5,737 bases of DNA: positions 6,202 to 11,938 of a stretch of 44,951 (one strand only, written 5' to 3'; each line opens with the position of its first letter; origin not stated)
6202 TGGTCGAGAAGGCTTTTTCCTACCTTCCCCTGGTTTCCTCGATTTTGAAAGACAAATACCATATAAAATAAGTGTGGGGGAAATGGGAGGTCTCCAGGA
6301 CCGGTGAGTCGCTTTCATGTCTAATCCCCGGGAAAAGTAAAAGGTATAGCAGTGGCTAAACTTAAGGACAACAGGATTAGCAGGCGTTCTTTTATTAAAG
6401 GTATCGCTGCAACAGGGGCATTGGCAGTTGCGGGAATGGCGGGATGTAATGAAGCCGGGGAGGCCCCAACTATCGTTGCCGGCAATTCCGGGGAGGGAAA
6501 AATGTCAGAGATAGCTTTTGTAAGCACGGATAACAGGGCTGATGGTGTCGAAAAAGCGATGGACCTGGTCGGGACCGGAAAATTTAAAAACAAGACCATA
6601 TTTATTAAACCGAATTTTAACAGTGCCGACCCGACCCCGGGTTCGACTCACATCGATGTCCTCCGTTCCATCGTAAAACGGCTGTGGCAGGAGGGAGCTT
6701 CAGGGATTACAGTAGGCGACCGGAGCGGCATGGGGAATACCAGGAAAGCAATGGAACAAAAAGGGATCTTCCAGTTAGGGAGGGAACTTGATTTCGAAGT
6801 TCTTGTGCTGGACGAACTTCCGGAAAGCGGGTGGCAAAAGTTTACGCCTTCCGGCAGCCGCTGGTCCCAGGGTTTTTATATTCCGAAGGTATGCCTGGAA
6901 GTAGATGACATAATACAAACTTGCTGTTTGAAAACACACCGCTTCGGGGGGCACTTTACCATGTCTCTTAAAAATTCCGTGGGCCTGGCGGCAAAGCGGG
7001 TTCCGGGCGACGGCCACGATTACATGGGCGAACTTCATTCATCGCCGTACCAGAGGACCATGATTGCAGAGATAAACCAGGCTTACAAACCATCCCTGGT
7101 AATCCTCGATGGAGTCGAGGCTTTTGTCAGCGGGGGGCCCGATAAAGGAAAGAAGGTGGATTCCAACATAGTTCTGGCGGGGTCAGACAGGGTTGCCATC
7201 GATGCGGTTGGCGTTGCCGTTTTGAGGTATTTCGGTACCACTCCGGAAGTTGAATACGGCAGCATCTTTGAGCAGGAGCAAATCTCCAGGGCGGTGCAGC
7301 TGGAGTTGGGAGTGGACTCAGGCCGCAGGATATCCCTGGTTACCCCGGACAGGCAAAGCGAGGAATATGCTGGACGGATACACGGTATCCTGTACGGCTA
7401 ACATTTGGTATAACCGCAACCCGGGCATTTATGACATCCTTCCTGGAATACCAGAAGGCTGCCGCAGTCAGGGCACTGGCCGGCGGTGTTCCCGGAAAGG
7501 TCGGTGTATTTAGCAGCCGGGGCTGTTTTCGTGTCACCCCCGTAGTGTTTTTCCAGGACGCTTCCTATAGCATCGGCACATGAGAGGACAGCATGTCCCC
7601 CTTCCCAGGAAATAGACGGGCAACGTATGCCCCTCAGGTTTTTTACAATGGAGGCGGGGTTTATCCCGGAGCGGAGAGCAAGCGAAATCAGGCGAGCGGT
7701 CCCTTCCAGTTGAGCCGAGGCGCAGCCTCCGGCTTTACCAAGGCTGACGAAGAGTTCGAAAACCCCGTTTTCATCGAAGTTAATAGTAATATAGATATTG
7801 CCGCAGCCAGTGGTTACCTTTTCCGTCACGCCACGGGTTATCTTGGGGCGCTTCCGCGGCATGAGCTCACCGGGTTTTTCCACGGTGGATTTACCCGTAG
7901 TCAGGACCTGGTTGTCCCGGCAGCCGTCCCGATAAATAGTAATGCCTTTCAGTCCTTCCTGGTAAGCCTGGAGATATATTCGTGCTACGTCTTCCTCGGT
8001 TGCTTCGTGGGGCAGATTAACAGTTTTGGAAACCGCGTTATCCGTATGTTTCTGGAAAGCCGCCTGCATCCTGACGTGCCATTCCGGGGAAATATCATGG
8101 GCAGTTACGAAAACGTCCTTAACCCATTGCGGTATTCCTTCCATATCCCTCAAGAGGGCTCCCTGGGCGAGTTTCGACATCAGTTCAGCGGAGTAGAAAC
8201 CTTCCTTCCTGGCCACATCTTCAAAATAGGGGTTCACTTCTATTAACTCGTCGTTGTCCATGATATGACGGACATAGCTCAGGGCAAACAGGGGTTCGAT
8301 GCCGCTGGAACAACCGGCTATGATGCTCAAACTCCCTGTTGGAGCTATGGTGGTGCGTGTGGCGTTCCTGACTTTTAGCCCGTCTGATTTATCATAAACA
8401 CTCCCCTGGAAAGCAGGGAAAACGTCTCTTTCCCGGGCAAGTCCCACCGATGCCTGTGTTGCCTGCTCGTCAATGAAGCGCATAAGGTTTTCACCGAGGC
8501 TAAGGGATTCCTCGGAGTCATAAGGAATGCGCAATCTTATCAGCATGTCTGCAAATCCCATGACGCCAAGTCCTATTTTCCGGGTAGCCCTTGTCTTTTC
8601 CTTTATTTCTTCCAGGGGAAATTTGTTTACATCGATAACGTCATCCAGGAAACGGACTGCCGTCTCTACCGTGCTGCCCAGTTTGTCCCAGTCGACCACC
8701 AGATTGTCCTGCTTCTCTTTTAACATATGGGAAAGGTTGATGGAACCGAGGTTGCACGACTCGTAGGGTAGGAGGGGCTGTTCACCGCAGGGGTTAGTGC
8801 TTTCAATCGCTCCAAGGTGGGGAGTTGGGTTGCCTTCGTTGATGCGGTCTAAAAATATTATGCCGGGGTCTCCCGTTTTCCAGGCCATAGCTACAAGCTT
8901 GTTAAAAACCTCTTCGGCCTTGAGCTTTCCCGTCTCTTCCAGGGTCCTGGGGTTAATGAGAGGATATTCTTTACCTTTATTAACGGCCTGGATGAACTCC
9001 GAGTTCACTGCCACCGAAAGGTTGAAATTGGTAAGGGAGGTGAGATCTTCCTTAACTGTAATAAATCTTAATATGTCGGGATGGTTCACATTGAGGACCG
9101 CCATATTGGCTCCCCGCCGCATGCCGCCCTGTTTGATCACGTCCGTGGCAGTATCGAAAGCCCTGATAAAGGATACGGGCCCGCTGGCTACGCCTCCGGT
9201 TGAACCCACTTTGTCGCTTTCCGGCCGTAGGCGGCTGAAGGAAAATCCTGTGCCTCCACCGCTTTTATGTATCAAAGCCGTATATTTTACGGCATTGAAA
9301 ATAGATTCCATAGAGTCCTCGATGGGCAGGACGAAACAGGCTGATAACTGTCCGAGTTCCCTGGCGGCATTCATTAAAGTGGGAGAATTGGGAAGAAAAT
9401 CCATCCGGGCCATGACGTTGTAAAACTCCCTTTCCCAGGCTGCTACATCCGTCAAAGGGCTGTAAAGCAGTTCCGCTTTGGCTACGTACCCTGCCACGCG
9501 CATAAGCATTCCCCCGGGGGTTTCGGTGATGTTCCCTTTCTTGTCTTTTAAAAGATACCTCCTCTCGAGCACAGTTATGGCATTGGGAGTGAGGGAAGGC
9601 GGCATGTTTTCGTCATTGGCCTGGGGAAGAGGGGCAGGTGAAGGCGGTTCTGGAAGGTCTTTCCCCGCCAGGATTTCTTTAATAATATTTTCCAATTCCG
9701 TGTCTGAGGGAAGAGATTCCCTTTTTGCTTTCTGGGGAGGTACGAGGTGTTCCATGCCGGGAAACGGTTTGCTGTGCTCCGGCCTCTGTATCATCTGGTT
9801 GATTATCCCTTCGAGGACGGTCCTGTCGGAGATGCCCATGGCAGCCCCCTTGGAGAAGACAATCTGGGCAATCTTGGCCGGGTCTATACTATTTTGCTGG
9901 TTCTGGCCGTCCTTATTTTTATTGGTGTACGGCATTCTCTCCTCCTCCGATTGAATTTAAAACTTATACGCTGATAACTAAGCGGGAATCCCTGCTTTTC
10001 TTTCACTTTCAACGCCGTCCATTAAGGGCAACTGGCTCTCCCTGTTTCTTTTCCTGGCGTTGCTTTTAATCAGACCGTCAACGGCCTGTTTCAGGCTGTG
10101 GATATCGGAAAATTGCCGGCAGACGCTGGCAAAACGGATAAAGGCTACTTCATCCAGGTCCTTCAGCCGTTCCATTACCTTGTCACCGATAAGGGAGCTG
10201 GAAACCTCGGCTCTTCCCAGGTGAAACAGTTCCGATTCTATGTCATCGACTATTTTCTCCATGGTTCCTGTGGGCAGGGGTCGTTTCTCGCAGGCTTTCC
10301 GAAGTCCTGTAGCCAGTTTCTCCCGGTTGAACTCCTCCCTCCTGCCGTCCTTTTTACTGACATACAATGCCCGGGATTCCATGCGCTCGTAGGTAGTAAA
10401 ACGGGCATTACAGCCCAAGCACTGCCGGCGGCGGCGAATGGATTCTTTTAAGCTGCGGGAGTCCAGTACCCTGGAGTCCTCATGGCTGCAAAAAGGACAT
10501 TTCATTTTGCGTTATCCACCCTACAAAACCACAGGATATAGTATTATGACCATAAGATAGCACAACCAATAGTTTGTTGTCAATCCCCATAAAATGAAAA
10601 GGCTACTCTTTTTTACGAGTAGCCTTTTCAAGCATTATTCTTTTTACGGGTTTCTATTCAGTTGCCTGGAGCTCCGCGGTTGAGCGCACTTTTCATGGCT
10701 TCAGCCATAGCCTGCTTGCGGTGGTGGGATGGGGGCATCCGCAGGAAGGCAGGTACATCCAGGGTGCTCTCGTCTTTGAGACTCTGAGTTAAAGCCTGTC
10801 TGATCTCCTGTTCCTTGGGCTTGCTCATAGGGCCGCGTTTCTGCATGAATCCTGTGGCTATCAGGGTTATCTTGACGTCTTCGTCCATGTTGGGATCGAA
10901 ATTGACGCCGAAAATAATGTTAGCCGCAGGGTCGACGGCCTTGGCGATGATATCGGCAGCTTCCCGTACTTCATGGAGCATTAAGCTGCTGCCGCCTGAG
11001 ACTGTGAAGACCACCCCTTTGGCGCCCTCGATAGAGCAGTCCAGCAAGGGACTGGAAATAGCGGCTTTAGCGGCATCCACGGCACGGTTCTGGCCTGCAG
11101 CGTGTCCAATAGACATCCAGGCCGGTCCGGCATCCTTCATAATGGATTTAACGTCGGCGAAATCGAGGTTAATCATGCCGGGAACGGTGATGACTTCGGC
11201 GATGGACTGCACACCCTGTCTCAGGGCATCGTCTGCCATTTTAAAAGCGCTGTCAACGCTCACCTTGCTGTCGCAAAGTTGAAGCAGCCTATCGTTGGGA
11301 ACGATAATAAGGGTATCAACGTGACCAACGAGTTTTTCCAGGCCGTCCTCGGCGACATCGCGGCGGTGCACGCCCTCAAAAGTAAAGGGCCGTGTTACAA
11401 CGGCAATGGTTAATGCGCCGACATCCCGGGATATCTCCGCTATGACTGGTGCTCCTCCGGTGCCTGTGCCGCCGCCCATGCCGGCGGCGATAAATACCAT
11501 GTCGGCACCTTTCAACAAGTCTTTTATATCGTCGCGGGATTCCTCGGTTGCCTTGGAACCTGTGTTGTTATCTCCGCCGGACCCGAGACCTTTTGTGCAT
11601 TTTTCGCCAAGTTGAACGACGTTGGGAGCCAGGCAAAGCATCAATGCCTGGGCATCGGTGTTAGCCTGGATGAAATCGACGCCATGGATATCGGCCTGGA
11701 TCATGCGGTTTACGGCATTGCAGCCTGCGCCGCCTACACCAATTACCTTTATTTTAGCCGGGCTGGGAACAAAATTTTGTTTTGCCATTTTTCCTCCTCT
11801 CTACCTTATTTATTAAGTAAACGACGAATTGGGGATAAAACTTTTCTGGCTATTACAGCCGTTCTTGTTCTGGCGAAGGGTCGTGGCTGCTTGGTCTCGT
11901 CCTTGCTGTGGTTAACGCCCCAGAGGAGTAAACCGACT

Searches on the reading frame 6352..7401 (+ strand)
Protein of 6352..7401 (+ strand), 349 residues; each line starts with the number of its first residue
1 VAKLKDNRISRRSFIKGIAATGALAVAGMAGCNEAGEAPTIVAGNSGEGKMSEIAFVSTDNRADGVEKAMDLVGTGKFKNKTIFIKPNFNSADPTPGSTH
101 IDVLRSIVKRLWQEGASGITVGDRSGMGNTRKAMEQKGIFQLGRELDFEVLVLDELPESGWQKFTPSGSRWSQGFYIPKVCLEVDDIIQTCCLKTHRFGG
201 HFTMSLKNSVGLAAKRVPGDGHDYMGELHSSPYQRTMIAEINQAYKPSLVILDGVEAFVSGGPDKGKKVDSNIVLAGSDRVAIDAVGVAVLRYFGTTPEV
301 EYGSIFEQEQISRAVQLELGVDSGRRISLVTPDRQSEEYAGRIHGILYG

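Call 58: search_protein_families(library=pfam, proteins=[window:6352-7401:+], max_evalue=0.001)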
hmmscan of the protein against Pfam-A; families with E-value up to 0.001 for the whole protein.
window:6352-7401:+ (349 aa): 2 families
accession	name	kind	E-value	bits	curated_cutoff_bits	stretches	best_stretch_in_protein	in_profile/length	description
PF04015.17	DUF362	-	8.8e-40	137.3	24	1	83-288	1-199/200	Domain of unknown function (DUF362)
PF10518.14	TAT_signal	-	9.1e-05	22.7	22.7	1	9-28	2-21/21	TAT (twin-arginine translocation) pathway signal sequence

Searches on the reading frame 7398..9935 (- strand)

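Call 9: search_protein_families(library=pfam, proteins=[window:7398-9935:-], max_evalue=0.00001)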
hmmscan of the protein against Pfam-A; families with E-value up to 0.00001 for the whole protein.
window:7398-9935:- (845 aa): 3 families
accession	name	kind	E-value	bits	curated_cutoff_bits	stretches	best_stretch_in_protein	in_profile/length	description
PF02867.20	Ribonuc_red_lgC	-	3e-135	452.3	23.9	1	198-668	1-523/523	Ribonucleotide reductase, barrel domain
PF00317.26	Ribonuc_red_lgN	-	6e-24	84.4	28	1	114-194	2-76/77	Ribonucleotide reductase, all-alpha domain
PF12637.14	TSCPD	-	4.9e-23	81.7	22.8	1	705-798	5-88/88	TSCPD domain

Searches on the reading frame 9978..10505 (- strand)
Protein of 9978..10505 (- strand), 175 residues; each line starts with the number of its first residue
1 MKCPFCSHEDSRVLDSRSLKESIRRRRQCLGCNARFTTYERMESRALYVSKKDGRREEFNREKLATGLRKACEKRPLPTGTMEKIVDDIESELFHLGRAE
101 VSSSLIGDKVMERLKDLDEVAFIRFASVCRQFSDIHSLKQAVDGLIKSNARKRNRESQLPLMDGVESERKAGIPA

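Call 9: search_protein_families(library=pfam, proteins=[window:9978-10505:-], max_evalue=0.00001)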
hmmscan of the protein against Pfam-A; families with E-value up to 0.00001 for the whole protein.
window:9978-10505:- (175 aa): 2 families
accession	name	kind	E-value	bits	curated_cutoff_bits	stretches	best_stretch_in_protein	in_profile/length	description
PF03477.21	ATP-cone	-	7.3e-21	75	25.8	1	48-134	2-87/88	ATP cone domain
PF22811.2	Zn_ribbon_NrdR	-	1.9e-19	69.7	27.2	1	1-40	1-42/42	Transcriptional repressor NrdR-like, N-terminal domain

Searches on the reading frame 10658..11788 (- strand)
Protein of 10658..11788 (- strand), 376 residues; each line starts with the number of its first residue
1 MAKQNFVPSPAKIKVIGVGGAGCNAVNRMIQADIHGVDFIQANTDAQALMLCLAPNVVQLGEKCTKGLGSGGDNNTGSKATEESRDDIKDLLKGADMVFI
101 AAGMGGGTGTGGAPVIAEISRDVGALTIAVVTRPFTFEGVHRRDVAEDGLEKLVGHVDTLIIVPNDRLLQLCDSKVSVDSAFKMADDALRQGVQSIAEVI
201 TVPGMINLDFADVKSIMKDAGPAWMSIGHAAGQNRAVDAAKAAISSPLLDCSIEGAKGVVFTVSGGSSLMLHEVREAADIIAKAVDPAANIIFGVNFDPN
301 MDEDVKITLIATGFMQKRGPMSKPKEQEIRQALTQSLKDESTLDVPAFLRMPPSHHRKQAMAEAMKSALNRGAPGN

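Call 9: search_protein_families(library=pfam, proteins=[window:10658-11788:-], max_evalue=0.00001)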
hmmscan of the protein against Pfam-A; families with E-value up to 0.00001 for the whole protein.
window:10658-11788:- (376 aa): 2 families
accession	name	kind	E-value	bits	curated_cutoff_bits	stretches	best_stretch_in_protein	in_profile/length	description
PF00091.31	Tubulin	-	1.4e-47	162.9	33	1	12-173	1-190/190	Tubulin/FtsZ family, GTPase domain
PF12327.13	FtsZ_C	-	2.9e-30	104.9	27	1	221-314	1-94/95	FtsZ family, C-terminal domain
